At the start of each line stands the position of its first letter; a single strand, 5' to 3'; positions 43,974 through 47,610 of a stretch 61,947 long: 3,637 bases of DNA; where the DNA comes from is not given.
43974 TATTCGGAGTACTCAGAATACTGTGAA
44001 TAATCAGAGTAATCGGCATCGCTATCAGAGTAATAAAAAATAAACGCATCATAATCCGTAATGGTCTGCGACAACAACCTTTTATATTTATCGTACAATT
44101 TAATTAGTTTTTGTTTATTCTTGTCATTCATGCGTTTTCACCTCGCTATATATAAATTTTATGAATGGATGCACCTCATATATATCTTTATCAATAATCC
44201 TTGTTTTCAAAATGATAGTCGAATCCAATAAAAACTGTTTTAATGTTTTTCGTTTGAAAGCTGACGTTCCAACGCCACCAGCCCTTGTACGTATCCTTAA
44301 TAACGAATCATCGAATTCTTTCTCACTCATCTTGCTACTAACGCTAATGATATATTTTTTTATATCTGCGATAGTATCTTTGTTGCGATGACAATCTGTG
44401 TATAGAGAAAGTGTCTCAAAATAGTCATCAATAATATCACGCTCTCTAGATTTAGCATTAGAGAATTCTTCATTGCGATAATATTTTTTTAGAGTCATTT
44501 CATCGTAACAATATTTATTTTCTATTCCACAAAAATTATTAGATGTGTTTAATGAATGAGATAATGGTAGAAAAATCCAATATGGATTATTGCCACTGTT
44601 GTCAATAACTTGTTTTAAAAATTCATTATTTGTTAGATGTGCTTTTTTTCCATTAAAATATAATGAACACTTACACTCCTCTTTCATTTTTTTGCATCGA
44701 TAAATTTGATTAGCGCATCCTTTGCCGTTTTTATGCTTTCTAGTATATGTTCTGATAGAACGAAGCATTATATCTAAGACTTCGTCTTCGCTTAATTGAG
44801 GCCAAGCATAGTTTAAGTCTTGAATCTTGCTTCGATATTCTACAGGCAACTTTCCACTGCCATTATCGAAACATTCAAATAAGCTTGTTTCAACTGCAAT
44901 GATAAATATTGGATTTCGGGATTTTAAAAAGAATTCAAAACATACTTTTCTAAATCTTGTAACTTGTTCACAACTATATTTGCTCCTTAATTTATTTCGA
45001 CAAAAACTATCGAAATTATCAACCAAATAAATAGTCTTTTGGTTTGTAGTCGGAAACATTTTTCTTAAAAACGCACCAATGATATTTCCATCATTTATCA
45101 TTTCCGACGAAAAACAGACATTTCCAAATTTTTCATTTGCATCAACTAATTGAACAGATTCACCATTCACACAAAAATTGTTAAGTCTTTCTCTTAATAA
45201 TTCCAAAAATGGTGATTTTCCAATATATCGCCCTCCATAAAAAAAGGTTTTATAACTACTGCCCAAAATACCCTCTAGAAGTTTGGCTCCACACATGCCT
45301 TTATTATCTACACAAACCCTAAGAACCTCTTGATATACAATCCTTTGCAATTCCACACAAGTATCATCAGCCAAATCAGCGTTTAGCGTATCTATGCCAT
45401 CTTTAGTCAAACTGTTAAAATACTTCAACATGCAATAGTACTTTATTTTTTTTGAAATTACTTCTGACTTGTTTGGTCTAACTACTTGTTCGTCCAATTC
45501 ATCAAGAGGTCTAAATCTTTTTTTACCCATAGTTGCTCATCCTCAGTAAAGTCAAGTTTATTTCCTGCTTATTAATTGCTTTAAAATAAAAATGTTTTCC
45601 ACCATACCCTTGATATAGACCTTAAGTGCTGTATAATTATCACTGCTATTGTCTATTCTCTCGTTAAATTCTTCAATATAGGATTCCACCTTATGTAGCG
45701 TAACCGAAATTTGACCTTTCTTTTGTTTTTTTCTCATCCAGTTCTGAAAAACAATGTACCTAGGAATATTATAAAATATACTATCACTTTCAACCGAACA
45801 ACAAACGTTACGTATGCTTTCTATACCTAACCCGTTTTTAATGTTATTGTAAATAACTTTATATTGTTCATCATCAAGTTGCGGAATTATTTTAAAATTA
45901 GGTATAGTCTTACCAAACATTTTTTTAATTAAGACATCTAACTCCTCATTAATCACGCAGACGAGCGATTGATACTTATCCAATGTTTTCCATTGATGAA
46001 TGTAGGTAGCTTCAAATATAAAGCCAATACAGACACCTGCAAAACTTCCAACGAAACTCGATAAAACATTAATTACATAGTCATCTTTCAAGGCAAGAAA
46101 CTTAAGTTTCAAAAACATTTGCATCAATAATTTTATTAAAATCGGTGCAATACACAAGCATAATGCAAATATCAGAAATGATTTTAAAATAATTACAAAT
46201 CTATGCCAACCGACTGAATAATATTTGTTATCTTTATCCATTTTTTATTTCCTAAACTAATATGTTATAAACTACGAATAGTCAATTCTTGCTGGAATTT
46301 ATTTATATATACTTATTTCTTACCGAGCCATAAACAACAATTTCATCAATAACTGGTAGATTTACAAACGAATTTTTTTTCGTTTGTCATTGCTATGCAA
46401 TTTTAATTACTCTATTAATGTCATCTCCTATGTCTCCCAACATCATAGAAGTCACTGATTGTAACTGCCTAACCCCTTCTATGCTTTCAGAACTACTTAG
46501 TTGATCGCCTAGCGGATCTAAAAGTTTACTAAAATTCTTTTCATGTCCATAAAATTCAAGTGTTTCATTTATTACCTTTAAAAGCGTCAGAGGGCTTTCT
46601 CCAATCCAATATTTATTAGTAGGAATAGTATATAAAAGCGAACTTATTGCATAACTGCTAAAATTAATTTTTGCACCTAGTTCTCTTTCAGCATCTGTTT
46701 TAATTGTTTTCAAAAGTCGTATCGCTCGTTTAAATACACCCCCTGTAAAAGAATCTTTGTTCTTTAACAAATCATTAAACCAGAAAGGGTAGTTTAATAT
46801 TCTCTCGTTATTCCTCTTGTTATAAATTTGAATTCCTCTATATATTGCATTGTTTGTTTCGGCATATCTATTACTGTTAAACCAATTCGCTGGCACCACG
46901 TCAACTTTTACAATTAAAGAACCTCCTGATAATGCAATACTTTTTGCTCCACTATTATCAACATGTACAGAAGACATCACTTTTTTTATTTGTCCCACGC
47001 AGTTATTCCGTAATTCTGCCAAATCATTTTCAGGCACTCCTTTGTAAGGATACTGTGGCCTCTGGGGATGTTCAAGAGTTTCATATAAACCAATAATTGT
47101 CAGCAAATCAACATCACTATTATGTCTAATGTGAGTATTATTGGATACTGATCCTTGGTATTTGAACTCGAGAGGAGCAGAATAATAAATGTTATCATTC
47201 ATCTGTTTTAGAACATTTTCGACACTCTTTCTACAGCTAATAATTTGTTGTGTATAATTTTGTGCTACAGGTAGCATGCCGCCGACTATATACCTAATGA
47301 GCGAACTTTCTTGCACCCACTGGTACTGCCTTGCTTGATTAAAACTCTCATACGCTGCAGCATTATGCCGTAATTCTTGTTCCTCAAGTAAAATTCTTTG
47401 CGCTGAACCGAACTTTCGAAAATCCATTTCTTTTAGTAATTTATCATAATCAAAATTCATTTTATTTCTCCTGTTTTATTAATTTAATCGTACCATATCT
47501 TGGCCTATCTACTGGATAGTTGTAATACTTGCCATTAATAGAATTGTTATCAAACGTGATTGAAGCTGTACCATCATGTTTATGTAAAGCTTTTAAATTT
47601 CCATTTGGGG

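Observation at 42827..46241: Four-gene operon (2-TM protein, P-loop NTPase, 59-aa Tyr/Ser/acidic repeat peptide, anSME-like radical SAM-SPASM enzyme) between CBASS and an AbiL-like module: candidate undescribed RiPP-type or defence system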

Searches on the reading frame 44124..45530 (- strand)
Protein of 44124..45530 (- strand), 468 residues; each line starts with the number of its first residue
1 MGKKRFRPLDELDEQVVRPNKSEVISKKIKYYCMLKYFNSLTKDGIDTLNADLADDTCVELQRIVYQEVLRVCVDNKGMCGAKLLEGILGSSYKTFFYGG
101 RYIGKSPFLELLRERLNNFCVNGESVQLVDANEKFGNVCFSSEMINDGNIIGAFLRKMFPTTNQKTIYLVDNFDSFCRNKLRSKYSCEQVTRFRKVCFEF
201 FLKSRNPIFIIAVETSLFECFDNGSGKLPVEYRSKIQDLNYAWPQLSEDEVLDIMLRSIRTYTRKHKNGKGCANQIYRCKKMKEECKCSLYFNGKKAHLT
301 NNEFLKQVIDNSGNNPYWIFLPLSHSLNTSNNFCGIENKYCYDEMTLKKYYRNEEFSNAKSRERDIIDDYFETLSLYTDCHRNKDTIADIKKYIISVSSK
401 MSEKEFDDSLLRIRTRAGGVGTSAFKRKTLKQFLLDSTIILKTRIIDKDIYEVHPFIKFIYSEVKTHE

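Call 3: search_protein_families(library=pfam, proteins=[window:44124-45530:-], max_evalue=0.1)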
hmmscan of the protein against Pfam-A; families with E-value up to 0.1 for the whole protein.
window:44124-45530:- (468 aa): 0 families

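Call 4: search_protein_families(library=padloc, proteins=[window:44124-45530:-], max_evalue=0.1)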
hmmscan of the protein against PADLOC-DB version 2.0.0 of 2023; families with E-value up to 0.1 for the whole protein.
window:44124-45530:- (468 aa): 0 families

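Call 5: search_protein_families(library=ncbifam, proteins=[window:44124-45530:-], max_evalue=0.1)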
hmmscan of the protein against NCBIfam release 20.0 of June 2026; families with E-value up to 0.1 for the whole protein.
window:44124-45530:- (468 aa): 0 families

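Call 6: find_homologous_proteins(query=window:44124-45530:-)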
Query window:44124-45530:- (468 aa): 1 proteins with E <= 0.001 among 6124 candidates.
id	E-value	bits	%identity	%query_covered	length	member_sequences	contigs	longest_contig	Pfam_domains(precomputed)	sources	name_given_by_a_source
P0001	0.0e+0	1071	100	100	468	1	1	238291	-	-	-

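Call 22: find_homologous_proteins(query=A2, max_evalue=0.01)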
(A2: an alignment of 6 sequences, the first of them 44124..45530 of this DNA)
Query A2 (6 sequences) (468 aa, profile of the alignment): 2 proteins with E <= 0.01 among 8000 candidates.
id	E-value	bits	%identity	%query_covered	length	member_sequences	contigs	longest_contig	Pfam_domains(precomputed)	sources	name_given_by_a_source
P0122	1.6e-168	580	54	3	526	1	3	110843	-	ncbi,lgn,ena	-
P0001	1.4e-126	442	100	100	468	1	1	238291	-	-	-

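Call 36: predict_structure(protein=window:44124-45530:-)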
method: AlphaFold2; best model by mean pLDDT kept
length: 468 residues; sequences in the alignment: 1
mean_pLDDT: 34.9   pTM: 0.23
mean pLDDT of the five models: 34.9, 30.0, 28.9, 28.9, 28.1
residues with pLDDT >= 90: 0; 70-90: 0; 50-70: 0; < 50: 468
segments of 3 or more residues with pLDDT < 50: 1-468
pLDDT, mean of each block of 10 residues (from residue 1): 36 35 35 36 40 39 42 36 36 30 32 35 33 35 35 37 33 36 40 44 35 33 37 33 33 35 32 31 34 34 38 29 23 30 35 37 37 31 34 36 39 34 33 35 33 38 34
secondary structure, 60 per line:
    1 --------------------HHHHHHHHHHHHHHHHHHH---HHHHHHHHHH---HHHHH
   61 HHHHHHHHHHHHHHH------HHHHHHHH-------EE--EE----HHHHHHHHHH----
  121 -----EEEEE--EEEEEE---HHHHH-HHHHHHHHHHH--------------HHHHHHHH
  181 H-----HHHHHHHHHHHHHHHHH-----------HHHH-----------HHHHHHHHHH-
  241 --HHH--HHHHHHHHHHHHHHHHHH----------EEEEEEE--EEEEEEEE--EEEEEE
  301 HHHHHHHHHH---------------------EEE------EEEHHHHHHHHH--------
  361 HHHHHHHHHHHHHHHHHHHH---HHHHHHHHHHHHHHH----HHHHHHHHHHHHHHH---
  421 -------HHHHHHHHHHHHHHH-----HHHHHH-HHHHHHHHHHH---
elements in order: H21-39 H43-52 H56-75 H82-89 H107-116 E126-130 E133-138 H142-146 H148-158 H173-181 H187-203 H215-218 H230-239 H248-265 E276-282 E285-292 E295-300 H301-310 E332-334 E341-343 H344-352 H361-380 H384-398 H403-417 H428-442 H448-453 H455-465

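Call 39: search_solved_structures(query=A4, max_evalue=10, show_alignments=2)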
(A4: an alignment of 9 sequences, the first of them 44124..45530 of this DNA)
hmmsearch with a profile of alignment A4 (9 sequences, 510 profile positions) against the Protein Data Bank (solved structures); distinct sequences matched with E-value up to 10: 3.
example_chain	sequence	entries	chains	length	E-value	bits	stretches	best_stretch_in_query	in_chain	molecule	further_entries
2w58_A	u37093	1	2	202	0.57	12.3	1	87-153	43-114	PRIMOSOME COMPONENT (HELICASE LOADER)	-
6y04_A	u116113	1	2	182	0.65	12.1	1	231-346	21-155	Carbonic anhydrase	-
2qby_A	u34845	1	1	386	0.83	11.7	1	84-205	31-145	Cell division control protein 6 homolog 1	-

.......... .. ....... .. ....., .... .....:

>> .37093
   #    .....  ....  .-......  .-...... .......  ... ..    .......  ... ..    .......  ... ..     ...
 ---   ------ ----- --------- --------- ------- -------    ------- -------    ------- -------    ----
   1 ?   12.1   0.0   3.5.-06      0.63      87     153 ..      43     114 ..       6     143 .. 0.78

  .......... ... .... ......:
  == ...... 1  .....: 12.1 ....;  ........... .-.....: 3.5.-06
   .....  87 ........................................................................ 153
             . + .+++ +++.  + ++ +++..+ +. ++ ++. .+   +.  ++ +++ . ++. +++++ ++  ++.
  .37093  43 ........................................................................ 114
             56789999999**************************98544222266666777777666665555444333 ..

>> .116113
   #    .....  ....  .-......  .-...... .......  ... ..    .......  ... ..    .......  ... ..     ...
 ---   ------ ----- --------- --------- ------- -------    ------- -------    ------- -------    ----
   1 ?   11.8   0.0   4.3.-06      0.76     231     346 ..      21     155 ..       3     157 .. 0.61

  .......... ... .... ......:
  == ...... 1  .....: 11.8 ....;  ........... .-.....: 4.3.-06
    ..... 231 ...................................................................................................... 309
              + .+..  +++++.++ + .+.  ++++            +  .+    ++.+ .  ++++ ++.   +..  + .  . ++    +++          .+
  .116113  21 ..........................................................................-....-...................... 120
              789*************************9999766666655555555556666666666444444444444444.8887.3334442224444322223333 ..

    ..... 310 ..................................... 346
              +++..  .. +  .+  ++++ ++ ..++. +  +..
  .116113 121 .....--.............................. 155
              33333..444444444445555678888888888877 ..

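Call 40: search_protein_families(library=pfam, alignment_id=A4, max_evalue=1)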
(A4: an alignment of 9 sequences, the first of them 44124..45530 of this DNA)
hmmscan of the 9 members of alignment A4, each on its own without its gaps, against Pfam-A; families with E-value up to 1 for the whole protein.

A. member 1, window:44124-45530:- (468 aa): 0 families

B. families by the number of members that match (of 9 scanned): 17 families
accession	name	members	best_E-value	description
PF01637.24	ATPase_2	1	0.00012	ATPase domain predominantly from Archaea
PF00931.28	NB-ARC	1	0.0017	NB-ARC domain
PF13401.12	AAA_22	1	0.0078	AAA domain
PF13604.12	AAA_30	1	0.0094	AAA domain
PF13173.12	AAA_14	1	0.013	AAA domain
PF00004.35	AAA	1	0.018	ATPase family associated with various cellular activities (AAA)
PF10545.15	MADF_DNA_bdg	1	0.023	Alcohol dehydrogenase transcription factor Myb/SANT-like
PF13238.12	AAA_18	1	0.042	AAA domain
PF03193.22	RsgA_GTPase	1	0.045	RsgA GTPase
PF09409.15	PUB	1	0.055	PUB domain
PF13521.12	AAA_28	1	0.066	AAA domain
PF18456.6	CmlA_N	1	0.096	Diiron non-heme beta-hydroxylase N-terminal domain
PF21522.3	MreB-like_C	1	0.1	Archaeal actin homologue MreB-like, C-terminal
PF21653.3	pulA_all-beta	1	0.12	Pullulanase, all-beta domain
PF08516.17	ADAM_CR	1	0.18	ADAM cysteine-rich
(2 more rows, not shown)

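Call 51: search_protein_representatives(protein=window:44124-45530:-)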
Query: 468 residues. Proteins with E-value up to 0.001 (for the whole library): 3; up to 1e-10: 1; up to 1e-30: 1. The best 3 are listed.
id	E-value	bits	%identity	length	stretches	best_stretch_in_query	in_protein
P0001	0.0e+00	1070.6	100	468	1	1-468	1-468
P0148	7.6e-07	44.8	24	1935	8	215-273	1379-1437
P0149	1.5e-06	43.8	30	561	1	296-463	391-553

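Call 74: predict_structure(alignment_id=A5)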
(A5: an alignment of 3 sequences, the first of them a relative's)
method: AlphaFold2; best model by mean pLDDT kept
length: 468 residues; sequences in the alignment: 3
mean_pLDDT: 32.3   pTM: 0.29
mean pLDDT of the five models: 32.3, 30.8, 30.5, 28.3, 26.1
residues with pLDDT >= 90: 0; 70-90: 0; 50-70: 36; < 50: 432
segments of 3 or more residues with pLDDT < 50: 1-109, 111-113, 118-124, 131-134, 136-138, 148-150, 161-167, 170-172, 181-192, 201-468
pLDDT, mean of each block of 10 residues (from residue 1): 26 26 26 25 29 26 27 26 32 27 37 46 48 49 49 54 47 50 44 49 41 31 27 26 29 30 25 25 26 29 33 25 22 21 26 26 30 28 32 34 30 27 36 33 26 33 25
secondary structure, 60 per line:
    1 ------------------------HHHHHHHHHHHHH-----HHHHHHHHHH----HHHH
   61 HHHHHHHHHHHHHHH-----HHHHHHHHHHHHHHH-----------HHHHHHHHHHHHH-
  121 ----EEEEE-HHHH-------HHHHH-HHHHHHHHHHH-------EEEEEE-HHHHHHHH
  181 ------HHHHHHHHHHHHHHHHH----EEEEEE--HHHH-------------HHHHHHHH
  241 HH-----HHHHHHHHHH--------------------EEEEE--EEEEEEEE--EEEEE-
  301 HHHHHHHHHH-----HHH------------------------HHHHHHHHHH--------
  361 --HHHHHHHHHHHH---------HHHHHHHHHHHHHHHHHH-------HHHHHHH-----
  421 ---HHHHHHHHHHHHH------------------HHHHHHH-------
elements in order: H25-37 H43-52 H57-75 H81-95 H107-119 E125-129 H131-134 H142-146 H148-158 E166-171 H173-180 H187-203 E208-213 H216-219 H233-242 H248-257 E278-282 E285-292 E295-299 H301-310 H343-352 H363-374 H384-401 H409-415 H424-436 H455-461

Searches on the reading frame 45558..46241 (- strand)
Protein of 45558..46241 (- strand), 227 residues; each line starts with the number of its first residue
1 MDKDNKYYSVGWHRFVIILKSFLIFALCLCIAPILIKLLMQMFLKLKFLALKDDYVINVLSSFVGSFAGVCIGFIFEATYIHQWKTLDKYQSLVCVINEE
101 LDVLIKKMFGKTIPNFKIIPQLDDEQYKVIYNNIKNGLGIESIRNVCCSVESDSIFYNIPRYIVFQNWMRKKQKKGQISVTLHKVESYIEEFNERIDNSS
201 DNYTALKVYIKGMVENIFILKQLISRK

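Call 3: search_protein_families(library=pfam, proteins=[window:45558-46241:-], max_evalue=0.1)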
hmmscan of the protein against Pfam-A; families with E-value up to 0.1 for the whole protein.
window:45558-46241:- (227 aa): 1 family
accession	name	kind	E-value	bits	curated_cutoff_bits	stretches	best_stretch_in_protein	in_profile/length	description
PF01904.24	DUF72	-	0.031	14.7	25.3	1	146-184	17-55/217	Protein of unknown function DUF72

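Call 4: search_protein_families(library=padloc, proteins=[window:45558-46241:-], max_evalue=0.1)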
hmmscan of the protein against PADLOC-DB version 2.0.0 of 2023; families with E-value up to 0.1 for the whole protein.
window:45558-46241:- (227 aa): 0 families

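Call 5: search_protein_families(library=ncbifam, proteins=[window:45558-46241:-], max_evalue=0.1)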
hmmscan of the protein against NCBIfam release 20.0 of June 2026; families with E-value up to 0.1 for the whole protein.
window:45558-46241:- (227 aa): 0 families

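Call 85: search_protein_families(library=pfam, alignment_id=A3, max_evalue=1)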
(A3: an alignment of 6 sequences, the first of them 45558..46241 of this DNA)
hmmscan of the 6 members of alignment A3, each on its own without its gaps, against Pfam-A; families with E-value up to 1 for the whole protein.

A. member 1, window:45558-46241:- (227 aa): 2 families
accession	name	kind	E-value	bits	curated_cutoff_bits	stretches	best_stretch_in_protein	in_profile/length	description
PF01904.24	DUF72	-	0.031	14.7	25.3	1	146-184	17-55/217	Protein of unknown function DUF72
PF23289.1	Spectrin_5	-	0.18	12.4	27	0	81-111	31-61/80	Guanine nucleotide exchange factor DBS-like, spectrin-like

B. families by the number of members that match (of 6 scanned): 13 families
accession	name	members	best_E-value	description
PF02674.22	Colicin_V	1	0.0058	Colicin V production protein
PF01594.21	AI-2E_transport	1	0.0076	AI-2E family transporter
PF04893.22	Yip1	1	0.011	Yip1 domain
PF19514.5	MobC_2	1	0.017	MobC-like protein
PF03931.21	Skp1_POZ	1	0.018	Skp1 family, tetramerisation domain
PF01904.24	DUF72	1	0.031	Protein of unknown function DUF72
PF00342.24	PGI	1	0.057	Phosphoglucose isomerase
PF10498.14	IFT57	1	0.057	Intra-flagellar transport protein 57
PF24531.2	ANC1_spectrin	1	0.15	Nuclear anchorage protein 1, spectrin repeat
PF23289.1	Spectrin_5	1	0.18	Guanine nucleotide exchange factor DBS-like, spectrin-like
PF17353.8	DUF5381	1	0.2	Family of unknown function (DUF5381)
PF09548.15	Spore_III_AB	1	0.2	Stage III sporulation protein AB (spore_III_AB)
PF04513.17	Baculo_PEP_C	1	0.23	Baculovirus polyhedron envelope protein, PEP, C terminus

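Call 86: search_solved_structures(query=A3, max_evalue=10)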
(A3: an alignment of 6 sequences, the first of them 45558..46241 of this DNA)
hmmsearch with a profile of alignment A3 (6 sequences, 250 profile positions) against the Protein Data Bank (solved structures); distinct sequences matched with E-value up to 10: 8.
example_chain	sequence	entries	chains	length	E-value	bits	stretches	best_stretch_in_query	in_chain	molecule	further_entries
2f6m_B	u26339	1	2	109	0.16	14.8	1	175-244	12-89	Vacuolar protein sorting-associated protein VPS28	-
2p22_B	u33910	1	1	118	0.18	14.7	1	175-244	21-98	Vacuolar protein sorting-associated protein 28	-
2f66_B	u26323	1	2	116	0.19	14.6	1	175-244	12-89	Vacuolar protein sorting-associated protein VPS28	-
2caz_B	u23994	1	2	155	0.21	14.4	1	175-244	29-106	VACUOLAR PROTEIN SORTING-ASSOCIATED PROTEIN VPS28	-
1fyx_A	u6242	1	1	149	0.37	13.6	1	143-192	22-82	TOLL-LIKE RECEPTOR 2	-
1o77_A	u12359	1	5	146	0.41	13.5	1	147-192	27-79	TOLL-LIKE RECEPTOR 2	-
9eho_E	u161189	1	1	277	0.77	12.6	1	174-246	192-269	Large ribosomal subunit protein eL6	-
9ec0_A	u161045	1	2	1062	6.8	9.5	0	153-216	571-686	F-actin-uncapping protein LRRC16A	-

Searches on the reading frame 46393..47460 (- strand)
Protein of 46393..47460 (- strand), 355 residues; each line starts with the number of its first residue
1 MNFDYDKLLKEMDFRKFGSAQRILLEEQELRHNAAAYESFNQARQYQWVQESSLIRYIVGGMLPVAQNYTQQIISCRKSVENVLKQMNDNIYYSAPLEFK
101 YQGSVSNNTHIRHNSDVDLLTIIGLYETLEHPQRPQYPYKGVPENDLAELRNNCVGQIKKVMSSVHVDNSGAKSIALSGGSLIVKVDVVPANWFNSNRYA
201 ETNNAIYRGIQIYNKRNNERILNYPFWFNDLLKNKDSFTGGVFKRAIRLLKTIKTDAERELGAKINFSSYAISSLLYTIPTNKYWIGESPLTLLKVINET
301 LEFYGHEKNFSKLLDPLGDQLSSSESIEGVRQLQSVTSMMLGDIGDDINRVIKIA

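Call 3: search_protein_families(library=pfam, proteins=[window:46393-47460:-], max_evalue=0.1)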
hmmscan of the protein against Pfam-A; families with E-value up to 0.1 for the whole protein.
window:46393-47460:- (355 aa): 1 family
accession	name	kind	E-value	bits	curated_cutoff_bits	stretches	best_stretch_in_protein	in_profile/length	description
PF18144.7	SMODS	-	0.066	13.9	26.5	0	71-204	19-145/164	Second Messenger Oligonucleotide or Dinucleotide Synthetase domain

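Call 4: search_protein_families(library=padloc, proteins=[window:46393-47460:-], max_evalue=0.1)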
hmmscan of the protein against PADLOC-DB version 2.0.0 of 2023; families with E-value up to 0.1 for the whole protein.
window:46393-47460:- (355 aa): 14 families
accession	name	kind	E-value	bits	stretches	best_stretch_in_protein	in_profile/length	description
PDLC00807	Cyclase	-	8e-84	279.7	1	1-312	1-290/342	oligonucleotide-cyclase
PDLC00772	Cyclase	-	1.8e-71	239.1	1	1-348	1-352/375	oligonucleotide-cyclase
PDLC00784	Cyclase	-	4.4e-55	185.3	2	136-308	138-304/351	oligonucleotide-cyclase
PDLC00788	Cyclase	-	2.2e-29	100.9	1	68-298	15-250/297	oligonucleotide-cyclase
PDLC00801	Cyclase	-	2.6e-23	80.6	1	75-285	26-232/295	oligonucleotide-cyclase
PDLC00794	Cyclase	-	1.3e-22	78.4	1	93-287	41-234/297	oligonucleotide-cyclase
PDLC00812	Cyclase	-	1.4e-14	51.6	1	69-284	62-286/352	oligonucleotide-cyclase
PDLC00789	Cyclase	-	5e-14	50.4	1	92-289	29-205/261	oligonucleotide-cyclase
PDLC00823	Cyclase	-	3.4e-06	24.9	1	70-252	22-173/285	oligonucleotide-cyclase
PDLC00803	Cyclase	-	1.4e-05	22.9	1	70-208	22-131/253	oligonucleotide-cyclase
PDLC00776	Cyclase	-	0.00024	18.6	1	70-125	23-72/287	oligonucleotide-cyclase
PDLC00790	Cyclase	-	0.00047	17.6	1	72-124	52-102/310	oligonucleotide-cyclase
PDLC00787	Cyclase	-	0.0011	16.3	1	205-254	140-183/333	oligonucleotide-cyclase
PDLC00786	Cyclase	-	0.0029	15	1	72-123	20-73/293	oligonucleotide-cyclase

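Call 5: search_protein_families(library=ncbifam, proteins=[window:46393-47460:-], max_evalue=0.1)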
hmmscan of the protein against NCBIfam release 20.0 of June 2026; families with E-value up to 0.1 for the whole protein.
window:46393-47460:- (355 aa): 2 families
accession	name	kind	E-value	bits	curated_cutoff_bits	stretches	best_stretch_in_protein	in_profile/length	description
NF053871.1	DS2_2_antiphage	equivalog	9.8e-19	67.7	350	1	70-286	17-238/294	anti-phage nucleotidyltransferase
NF041117.1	CBASS_cyclase_b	equivalog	8.4e-08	32.1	200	1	78-284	20-193/275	CBASS oligonucleotide cyclase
